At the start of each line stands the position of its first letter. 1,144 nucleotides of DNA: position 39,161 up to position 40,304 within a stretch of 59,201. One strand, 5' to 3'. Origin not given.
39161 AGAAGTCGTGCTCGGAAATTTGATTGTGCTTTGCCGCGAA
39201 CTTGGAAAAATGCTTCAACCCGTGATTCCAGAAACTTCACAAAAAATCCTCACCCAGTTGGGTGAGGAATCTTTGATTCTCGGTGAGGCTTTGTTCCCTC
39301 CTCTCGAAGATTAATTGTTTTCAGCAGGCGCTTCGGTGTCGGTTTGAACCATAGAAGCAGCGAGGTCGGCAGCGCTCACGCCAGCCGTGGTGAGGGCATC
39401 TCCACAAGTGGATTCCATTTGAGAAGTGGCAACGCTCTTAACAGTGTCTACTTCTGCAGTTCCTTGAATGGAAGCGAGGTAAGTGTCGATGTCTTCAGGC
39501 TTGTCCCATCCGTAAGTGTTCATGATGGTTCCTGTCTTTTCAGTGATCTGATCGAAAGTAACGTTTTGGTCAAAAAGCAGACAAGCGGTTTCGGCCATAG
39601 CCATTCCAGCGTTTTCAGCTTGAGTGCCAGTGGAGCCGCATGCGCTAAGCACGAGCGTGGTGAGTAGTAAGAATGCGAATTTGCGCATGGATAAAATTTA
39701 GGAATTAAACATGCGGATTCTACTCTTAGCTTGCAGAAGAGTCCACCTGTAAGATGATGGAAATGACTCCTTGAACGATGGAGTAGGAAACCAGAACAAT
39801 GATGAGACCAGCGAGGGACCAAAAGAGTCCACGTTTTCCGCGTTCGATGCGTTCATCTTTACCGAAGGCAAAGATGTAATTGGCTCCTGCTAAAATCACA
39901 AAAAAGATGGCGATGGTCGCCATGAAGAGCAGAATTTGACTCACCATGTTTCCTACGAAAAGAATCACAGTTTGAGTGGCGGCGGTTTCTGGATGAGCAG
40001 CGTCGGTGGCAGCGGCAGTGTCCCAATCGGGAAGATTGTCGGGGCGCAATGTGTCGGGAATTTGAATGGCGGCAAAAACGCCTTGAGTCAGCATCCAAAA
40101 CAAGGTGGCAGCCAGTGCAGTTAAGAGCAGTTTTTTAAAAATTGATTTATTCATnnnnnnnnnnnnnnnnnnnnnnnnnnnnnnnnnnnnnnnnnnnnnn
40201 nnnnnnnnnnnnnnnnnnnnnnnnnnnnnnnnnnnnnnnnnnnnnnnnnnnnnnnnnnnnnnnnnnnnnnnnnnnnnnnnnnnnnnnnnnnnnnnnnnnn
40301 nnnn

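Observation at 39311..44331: Minimal ATPase plus four VirB2-like pilins plus lipoprotein operon: a stripped-down T4SS-like or conjugative-pilus-like system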

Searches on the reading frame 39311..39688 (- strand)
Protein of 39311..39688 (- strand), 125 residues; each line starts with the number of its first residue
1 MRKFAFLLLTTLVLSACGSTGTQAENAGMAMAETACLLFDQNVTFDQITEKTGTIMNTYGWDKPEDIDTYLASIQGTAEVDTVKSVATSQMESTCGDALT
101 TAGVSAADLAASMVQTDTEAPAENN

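Call 3: search_protein_families(library=pfam, proteins=[window:39311-39688:-], max_evalue=1)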
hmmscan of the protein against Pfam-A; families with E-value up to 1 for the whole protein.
window:39311-39688:- (125 aa): 3 families
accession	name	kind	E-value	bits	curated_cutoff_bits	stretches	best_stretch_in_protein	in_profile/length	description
PF13627.12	LptM_cons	-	0.051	13.9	27.3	1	5-21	2-18/23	LPS-assembly lipoprotein LptM, conserved region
PF16575.11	CLP1_P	-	0.16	12.2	26.6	1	30-112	82-163/188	mRNA cleavage and polyadenylation factor CLP1 P-loop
PF08139.17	LPAM_1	-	0.26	12.3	20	1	1-17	1-17/18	Prokaryotic membrane lipoprotein lipid attachment site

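Call 4: search_protein_families(library=ncbifam, proteins=[window:39311-39688:-], max_evalue=1)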
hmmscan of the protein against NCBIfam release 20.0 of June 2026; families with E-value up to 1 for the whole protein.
window:39311-39688:- (125 aa): 7 families
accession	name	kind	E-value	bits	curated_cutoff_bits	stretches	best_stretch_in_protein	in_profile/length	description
NF033833.0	rhodan_ChrE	equivalog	0.00028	20.8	120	1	47-114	29-95/108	rhodanese family chromate resistance protein ChrE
NF047847.2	SS_mature_LptM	equivalog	0.0012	18.9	27.7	1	1-21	1-24/31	LPS translocon maturation chaperone LptM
TIGR03374.1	ABALDH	equivalog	0.0031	16.4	909.3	1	26-87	274-334/472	aminobutyraldehyde dehydrogenase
NF047408.1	SA0632_fam_LP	equivalog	0.015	14.9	70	1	1-19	1-20/68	SA0632 family lipoprotein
NF033162.1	lipo_LipL21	equivalog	0.031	14.1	200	1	11-103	11-102/191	lipoprotein LipL21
NF046038.1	NGK_0946_fam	subfamily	0.089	13.3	45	1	1-23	1-23/102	NGK_0946 family protein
NF058647.1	lipo_LytA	equivalog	0.11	12.8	110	1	1-28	1-29/107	acidic lipoprotein LytA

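Call 79: search_protein_families(library=padloc, proteins=[window:39311-39688:-], max_evalue=0.01)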
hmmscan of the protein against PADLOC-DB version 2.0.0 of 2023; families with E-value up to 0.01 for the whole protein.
window:39311-39688:- (125 aa): 0 families

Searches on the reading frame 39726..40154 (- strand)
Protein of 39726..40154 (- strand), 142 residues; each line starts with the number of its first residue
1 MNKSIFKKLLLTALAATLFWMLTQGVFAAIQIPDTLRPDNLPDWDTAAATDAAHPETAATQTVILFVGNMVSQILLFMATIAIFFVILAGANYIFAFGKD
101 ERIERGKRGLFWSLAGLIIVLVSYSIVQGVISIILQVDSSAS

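Call 3: search_protein_families(library=pfam, proteins=[window:39726-40154:-], max_evalue=1)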
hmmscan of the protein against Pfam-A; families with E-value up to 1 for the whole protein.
window:39726-40154:- (142 aa): 4 families
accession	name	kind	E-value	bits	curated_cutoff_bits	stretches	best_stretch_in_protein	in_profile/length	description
PF18895.5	T4SS_pilin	-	5e-05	23.7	26.6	1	61-128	6-69/71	Type IV secretion system pilin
PF01127.27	Sdh_cyt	-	0.0078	16.7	25.8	1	56-122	53-121/122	Succinate dehydrogenase/Fumarate reductase transmembrane subunit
PF09490.15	CbtA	-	0.012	15.9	30.7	1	6-121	1-120/239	Probable cobalt transporter subunit (CbtA)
PF10966.13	DUF2768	-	0.89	10.5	23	1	60-90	27-57/58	Protein of unknown function (DUF2768)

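Call 4: search_protein_families(library=ncbifam, proteins=[window:39726-40154:-], max_evalue=1)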
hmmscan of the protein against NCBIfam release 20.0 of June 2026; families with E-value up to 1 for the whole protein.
window:39726-40154:- (142 aa): 2 families
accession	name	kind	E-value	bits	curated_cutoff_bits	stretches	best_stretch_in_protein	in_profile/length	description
NF045849.1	ICE_MMCAP2_0565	equivalog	0.00017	21.2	40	1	61-134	7-80/80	Mbov_0395 family pilin-like conjugal transfer protein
TIGR02185.1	Trep_Strep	subfamily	0.44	10.6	76.45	1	58-134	13-88/188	MptD family putative ECF transporter S component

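Call 56: find_homologous_proteins(query=window:39726-40154:-, max_evalue=0.001)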
Query window:39726-40154:- (142 aa): 74 proteins with E <= 0.001 among 198 candidates.
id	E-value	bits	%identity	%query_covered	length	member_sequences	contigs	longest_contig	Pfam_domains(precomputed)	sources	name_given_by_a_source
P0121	3.7e-83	294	99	100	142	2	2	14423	-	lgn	-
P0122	5.5e-80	284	95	99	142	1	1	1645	PF18895.6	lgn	-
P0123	2.6e-73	262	85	99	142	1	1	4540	-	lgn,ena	-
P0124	3.5e-73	262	88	99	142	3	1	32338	PF18895.6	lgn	-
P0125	3.6e-72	258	88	91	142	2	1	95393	PF18895.6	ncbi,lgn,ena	-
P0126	7.6e-72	257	85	100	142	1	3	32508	-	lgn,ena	-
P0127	1.9e-69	250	84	99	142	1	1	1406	PF18895.6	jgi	jgi:hypothetical protein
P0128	5.7e-69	248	80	99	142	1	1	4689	-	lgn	-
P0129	3.1e-68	246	83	99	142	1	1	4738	-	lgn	-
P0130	8.4e-65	235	78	97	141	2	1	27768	-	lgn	-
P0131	1.0e-64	234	80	97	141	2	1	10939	-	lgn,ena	-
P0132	1.0e-64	234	75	97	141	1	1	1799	PF18895.6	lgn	-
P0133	9.2e-61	222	74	99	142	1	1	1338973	-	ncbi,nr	ncbi:hypothetical protein IPG41_02445 [Candidatus Peregrinibacteria bacterium]|nr:MAG: hypothetical 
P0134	1.2e-58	215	71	97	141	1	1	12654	-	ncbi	-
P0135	2.5e-56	207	72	94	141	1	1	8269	PF18895.6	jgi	jgi:hypothetical protein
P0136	8.4e-52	193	72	94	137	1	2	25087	PF18895.6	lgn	-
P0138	1.5e-51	192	65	94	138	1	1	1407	PF18895.6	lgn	-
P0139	1.1e-50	189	66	96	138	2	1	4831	PF18895.6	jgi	jgi:hypothetical protein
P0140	2.4e-50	188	62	98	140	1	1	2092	PF18895.6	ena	-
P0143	1.5e-49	185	63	96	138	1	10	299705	-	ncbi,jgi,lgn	jgi:hypothetical protein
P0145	2.6e-49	185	69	96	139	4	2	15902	PF18895.6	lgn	-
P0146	4.5e-49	184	60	96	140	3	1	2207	PF18895.6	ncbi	ncbi:MAG: hypothetical protein AAB802_03045 [Patescibacteria group bacterium]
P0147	6.4e-49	183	75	80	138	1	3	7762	PF18895.6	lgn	-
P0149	1.8e-48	182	60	99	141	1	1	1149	PF18895.6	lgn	-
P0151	4.8e-48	180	64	96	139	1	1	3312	PF18895.6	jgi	jgi:Type IV secretion system pilin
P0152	1.4e-47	179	63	96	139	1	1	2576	PF18895.6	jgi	-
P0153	1.5e-47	179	59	95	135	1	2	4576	PF18895.6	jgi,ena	-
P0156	5.0e-47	177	60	97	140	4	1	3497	PF18895.6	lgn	-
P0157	6.2e-47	177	66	87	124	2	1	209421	PF18895.6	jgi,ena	-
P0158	2.4e-46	175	73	80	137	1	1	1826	PF18895.6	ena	-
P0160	2.8e-46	175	60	97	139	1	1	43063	PF18895.6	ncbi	-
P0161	3.3e-46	174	60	98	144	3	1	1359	PF18895.6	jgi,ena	-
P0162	3.9e-46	174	71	80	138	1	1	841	PF18895.6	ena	-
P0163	4.7e-45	171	59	95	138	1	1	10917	PF18895.6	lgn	-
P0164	5.9e-45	170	59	97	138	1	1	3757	PF18895.6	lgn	-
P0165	7.6e-45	170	61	96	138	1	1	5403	PF18895.6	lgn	-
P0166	8.8e-45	170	58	95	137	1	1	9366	PF18895.6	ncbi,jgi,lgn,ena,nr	ncbi:hypothetical protein KKC94_05995 [Patescibacteria group bacterium]|nr:hypothetical protein [Pat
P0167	9.9e-45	170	60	96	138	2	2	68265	PF18895.6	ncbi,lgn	ncbi:MAG: hypothetical protein WC924_00410 [Candidatus Gracilibacteria bacterium]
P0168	4.6e-44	168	57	97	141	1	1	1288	PF18895.6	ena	-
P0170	7.3e-44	167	57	96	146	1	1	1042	PF18895.6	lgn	-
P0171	2.6e-43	165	56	100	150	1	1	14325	PF18895.6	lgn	-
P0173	4.6e-43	164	60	96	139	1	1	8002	PF18895.6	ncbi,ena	-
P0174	8.8e-43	163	54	99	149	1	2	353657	PF18895.6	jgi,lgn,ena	jgi:disulfide bond formation protein DsbB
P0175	4.8e-42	161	60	89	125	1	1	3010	PF18895.6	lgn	-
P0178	2.5e-41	159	56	100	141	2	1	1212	PF18895.6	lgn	-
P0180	4.8e-41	158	58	80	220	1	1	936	PF18895.6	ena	-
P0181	7.2e-41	157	58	81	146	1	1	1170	PF18895.6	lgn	-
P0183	6.0e-39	151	62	81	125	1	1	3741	PF18895.6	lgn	-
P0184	1.9e-38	149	55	96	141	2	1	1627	PF18895.6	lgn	-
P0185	2.4e-38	149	54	100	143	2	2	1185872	PF18895.6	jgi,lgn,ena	-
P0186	1.4e-37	147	58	89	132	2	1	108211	PF18895.6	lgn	-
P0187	1.5e-37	146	53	100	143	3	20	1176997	PF18895.6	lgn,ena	-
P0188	3.2e-37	145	58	78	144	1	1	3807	PF18895.6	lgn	-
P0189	5.9e-37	145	51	82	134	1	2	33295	PF18895.6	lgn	-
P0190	2.1e-36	143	50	100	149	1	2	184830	PF18895.6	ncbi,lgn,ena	-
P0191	2.8e-36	142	52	100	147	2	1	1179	PF18895.6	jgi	jgi:hypothetical protein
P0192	5.0e-36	142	59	80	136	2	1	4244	PF18895.6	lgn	-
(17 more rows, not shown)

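Call 59: find_encoding_contigs(protein=P0133, flank=10000, max_places=1)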
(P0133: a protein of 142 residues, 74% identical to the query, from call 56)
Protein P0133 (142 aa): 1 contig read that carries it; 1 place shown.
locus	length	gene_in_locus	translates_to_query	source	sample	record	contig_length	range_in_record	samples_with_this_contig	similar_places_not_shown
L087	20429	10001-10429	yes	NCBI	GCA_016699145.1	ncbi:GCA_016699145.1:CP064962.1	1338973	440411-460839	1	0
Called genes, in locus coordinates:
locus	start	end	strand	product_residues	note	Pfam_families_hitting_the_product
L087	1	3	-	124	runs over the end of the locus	PF04138:GtrA_DPMS_TM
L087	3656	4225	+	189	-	-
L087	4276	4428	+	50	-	-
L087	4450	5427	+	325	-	PF08478:POTRA_1 (weak)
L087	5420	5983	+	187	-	-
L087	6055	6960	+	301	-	-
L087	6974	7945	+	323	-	PF01207:Dus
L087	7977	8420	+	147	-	PF18895:T4SS_pilin (weak)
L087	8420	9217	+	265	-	-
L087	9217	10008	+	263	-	PF18895:T4SS_pilin (weak)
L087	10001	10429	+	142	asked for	-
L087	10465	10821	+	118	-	-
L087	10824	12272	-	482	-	PF00133:tRNA-synt_1, PF09334:tRNA-synt_1g, PF00133:tRNA-synt_1, PF01406:tRNA-synt_1e (weak)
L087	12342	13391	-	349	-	-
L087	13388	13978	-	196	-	PF07963:N_methyl (weak)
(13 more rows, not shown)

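Call 63: find_encoding_contigs(protein=P0185, flank=10000, max_places=1)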
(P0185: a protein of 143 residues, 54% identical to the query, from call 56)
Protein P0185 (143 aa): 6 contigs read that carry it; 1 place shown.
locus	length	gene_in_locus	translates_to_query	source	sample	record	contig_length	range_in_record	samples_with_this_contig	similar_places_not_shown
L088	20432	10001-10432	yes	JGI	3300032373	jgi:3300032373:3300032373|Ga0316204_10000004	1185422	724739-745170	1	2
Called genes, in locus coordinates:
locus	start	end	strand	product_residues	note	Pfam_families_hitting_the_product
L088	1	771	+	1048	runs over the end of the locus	PF08471:Ribonuc_red_2_N, PF02867:Ribonuc_red_lgC, PF12637:TSCPD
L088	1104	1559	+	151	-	-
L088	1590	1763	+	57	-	-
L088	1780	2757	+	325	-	-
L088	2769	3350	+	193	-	-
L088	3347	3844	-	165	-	-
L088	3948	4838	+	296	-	-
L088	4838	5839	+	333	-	PF01207:Dus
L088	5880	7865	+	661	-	PF01935:DUF87 (weak), PF10412:TrwB_AAD_bind (faint)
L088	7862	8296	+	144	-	PF18895:T4SS_pilin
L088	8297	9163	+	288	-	PF18895:T4SS_pilin (weak)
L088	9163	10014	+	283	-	PF18895:T4SS_pilin (weak)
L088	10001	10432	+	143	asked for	PF18895:T4SS_pilin (weak)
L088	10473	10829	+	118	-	-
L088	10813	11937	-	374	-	PF00425:Chorismate_bind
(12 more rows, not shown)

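Call 64: find_encoding_contigs(protein=P0143, flank=10000, max_places=1)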
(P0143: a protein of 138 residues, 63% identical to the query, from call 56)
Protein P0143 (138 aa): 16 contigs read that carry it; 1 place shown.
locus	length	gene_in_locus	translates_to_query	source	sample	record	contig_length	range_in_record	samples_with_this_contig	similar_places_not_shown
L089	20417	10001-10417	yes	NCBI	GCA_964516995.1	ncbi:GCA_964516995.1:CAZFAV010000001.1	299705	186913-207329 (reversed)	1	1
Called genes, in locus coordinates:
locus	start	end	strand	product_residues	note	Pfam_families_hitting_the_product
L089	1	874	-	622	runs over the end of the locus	PF25917:BSH_RND (weak), PF25973:BSH_CzcB (faint)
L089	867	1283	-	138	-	PF01047:MarR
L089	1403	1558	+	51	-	-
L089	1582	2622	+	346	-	PF08478:POTRA_1 (weak)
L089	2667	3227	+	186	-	-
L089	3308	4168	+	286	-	-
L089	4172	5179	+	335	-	PF01207:Dus, PF01180:DHO_dh (faint)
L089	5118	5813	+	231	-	-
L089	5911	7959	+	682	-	PF01935:DUF87, PF10412:TrwB_AAD_bind (faint), PF13401:AAA_22 (faint)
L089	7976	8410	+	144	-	-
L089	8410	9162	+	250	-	-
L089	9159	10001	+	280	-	PF18895:T4SS_pilin (weak)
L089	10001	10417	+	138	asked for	-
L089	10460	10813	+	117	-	-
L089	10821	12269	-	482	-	PF00133:tRNA-synt_1, PF09334:tRNA-synt_1g, PF00133:tRNA-synt_1, PF01406:tRNA-synt_1e (weak), PF19303:Anticodon_3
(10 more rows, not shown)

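Call 65: predict_structure(alignment_id=A2)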
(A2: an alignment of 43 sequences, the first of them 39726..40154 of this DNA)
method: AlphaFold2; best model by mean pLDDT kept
length: 142 residues; sequences in the alignment: 43
mean_pLDDT: 81.7   pTM: 0.54
mean pLDDT of the five models: 81.7, 80.9, 80.5, 77.1, 77.1
residues with pLDDT >= 90: 58; 70-90: 51; 50-70: 32; < 50: 1
segments of 3 or more residues with pLDDT < 50: none
pLDDT, mean of each block of 10 residues (from residue 1): 87 94 79 65 56 65 81 91 94 88 91 95 90 73 52
secondary structure, 60 per line:
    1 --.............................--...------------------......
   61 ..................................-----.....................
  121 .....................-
elements in order: H3-31 H55-94 H100-141

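Call 68: fold_search(model_id=the predicted structure, library=pdb)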
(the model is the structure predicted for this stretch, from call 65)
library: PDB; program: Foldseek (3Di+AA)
matches with E <= 10: 198; with E <= 0.001: 0
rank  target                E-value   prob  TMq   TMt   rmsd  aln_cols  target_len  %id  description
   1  4brb_A                6.3e-01  0.38  0.31  0.36   9.5       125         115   18  Crystal structure of the integral membrane enzyme DgkA-ref, delta 7 (released 2014-06-18)
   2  9a69_B                1.8e+00  0.33  0.35  0.10   5.4       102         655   15  Integrative model of MCPB-MCPC by crosslinking MS and deep learning (released 2024-09-18)
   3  8zal_B                1.9e+00  0.89  0.38  0.16   2.3        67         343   13  EmrAB-TolC MFS-type tripartite multidrug efflux pump EA (released 2025-04-30)
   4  5da9_A                1.9e+00  0.33  0.34  0.14   5.1        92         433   13  ATP-gamma-S bound Rad50 from Chaetomium thermophilum in complex with the Rad50-binding domain of Mre11 (released 2016-03-02)
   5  3tul_C                2.1e+00  0.54  0.50  0.54   7.8       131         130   12  Crystal structure of N-terminal region of Type III Secretion Major Translocator SipB (residues 82-226) (released 2012-02-15)
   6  3tul_B                2.1e+00  0.54  0.48  0.51   7.7       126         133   13  Crystal structure of N-terminal region of Type III Secretion Major Translocator SipB (residues 82-226) (released 2012-02-15)
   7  6s1k_E                2.2e+00  0.85  0.52  0.70   2.9        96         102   14  E. coli Core Signaling Unit, carrying QQQQ receptor mutation (released 2020-01-22)
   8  8tsh_F                2.2e+00  0.72  0.40  0.22   3.5        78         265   13  S. thermodepolymerans KpsMT(E151Q)-KpsE in complex with ATP (released 2024-04-17)
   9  3zx6_A                2.4e+00  0.51  0.51  0.26  33.4       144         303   15  Structure of Hamp(AF1503)-Tsr fusion - Hamp (A291V) mutant (released 2012-02-29)
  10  8cok_A                2.5e+00  0.93  0.52  0.74   1.4        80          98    8  Structural analysis of ING3 protein and its binding to histone H3 (released 2023-05-17)
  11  8zar_B                2.5e+00  0.89  0.39  0.17   1.6        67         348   13  EmrAB-TolC MFS-type tripartite multidrug efflux pump FA (released 2025-04-30)
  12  9qgy_G                2.5e+00  0.82  0.47  0.21   2.2        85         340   16  Structure of the YbjP lipoprotein bound to the MacAB-TolC tripartite efflux pump (released 2026-03-25)
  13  8zar_D                2.7e+00  0.80  0.38  0.15   2.3        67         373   13  EmrAB-TolC MFS-type tripartite multidrug efflux pump FA (released 2025-04-30)
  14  8zal_A                2.8e+00  0.80  0.38  0.16   2.3        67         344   13  EmrAB-TolC MFS-type tripartite multidrug efflux pump EA (released 2025-04-30)
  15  8zar_C                2.8e+00  0.80  0.38  0.16   2.3        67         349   13  EmrAB-TolC MFS-type tripartite multidrug efflux pump FA (released 2025-04-30)
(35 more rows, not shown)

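Call 69: search_solved_structures(query=A2, max_evalue=10)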
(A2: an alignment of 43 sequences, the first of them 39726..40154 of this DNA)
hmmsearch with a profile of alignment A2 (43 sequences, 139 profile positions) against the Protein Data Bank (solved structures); distinct sequences matched with E-value up to 10: 0.

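Call 79: search_protein_families(library=padloc, proteins=[window:39726-40154:-], max_evalue=0.01)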
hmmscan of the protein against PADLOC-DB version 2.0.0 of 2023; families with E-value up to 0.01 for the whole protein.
window:39726-40154:- (142 aa): 0 families

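Call 90: find_related_loci(query=A4, collection=metagenome_contigs, flank=7000)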
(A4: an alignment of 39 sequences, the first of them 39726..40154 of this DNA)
Query A4 (142 aa) in metagenome_contigs; peptide patterns used: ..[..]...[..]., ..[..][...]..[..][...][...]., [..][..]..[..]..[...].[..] (x = any residue, [..] = any of these).
269 stretches matched a pattern; 21 encode a relative of the query (tblastn E <= 1e-3); 20 distinct loci.
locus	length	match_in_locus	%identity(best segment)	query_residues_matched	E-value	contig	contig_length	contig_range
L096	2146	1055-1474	70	2-140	4e-60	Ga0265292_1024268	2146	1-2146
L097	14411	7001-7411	65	5-141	8e-59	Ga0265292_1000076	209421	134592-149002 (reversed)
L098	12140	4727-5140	62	5-142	4e-57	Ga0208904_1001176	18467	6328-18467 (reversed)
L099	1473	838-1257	60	2-141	4e-58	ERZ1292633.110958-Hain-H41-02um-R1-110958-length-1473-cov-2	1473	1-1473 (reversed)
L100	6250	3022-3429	60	7-142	2e-55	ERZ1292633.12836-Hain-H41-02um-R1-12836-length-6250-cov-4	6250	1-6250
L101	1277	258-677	60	3-141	1e-55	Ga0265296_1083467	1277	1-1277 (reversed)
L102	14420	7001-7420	59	2-141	1e-52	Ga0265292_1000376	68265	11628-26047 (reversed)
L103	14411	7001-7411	58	5-141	4e-51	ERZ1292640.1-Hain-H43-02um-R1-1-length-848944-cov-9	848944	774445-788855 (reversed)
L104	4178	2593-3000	58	7-142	6e-51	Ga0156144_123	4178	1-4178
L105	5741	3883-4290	58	7-142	6e-51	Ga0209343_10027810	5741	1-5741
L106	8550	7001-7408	58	7-142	6e-51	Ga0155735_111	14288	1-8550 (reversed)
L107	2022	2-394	60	12-141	7e-50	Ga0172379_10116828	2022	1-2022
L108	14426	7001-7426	59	2-142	1e-47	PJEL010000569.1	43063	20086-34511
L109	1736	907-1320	57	4-141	1e-46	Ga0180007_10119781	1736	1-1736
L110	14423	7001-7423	54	1-142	1e-45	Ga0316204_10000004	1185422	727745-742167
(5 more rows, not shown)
